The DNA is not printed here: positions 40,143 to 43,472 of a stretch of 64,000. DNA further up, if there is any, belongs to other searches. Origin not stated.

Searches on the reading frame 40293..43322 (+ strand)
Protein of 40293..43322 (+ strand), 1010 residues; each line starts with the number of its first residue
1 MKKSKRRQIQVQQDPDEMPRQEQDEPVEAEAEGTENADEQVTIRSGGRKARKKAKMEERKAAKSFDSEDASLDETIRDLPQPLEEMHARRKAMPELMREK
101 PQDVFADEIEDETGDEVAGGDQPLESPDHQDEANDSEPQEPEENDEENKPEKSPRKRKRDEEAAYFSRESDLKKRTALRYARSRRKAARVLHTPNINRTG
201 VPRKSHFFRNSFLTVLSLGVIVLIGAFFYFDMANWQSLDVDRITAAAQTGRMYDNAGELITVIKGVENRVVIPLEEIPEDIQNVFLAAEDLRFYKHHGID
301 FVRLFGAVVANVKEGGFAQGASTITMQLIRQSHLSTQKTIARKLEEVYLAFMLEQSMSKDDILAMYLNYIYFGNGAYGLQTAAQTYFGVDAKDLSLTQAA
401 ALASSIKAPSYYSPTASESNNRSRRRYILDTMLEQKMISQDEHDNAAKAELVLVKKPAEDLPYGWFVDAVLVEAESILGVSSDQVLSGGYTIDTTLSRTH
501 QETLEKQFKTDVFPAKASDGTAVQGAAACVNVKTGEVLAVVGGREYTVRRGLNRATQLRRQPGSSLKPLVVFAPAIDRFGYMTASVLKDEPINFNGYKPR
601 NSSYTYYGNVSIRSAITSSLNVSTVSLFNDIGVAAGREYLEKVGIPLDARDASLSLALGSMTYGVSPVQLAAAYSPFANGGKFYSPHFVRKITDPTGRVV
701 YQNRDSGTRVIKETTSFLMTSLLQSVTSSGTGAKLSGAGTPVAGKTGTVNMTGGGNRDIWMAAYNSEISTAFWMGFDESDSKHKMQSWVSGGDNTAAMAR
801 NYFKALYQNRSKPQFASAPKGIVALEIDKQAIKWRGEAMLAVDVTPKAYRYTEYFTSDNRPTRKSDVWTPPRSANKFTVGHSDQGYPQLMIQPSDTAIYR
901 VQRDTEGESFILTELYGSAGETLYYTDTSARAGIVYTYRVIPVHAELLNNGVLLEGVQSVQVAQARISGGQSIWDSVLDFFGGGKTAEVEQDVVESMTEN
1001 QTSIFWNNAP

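Call 38: search_protein_families(library=pfam, proteins=[window:40293-43322:+], max_evalue=0.001)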
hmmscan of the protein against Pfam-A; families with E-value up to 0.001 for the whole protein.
window:40293-43322:+ (1010 aa): 2 families
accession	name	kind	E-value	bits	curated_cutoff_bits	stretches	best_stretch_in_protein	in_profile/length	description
PF00912.28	Transgly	-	9.3e-62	208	27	1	257-432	2-177/178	Transglycosylase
PF00905.27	Transpeptidase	-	6.7e-33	114.6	22.1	1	525-767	1-267/299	Penicillin binding protein transpeptidase domain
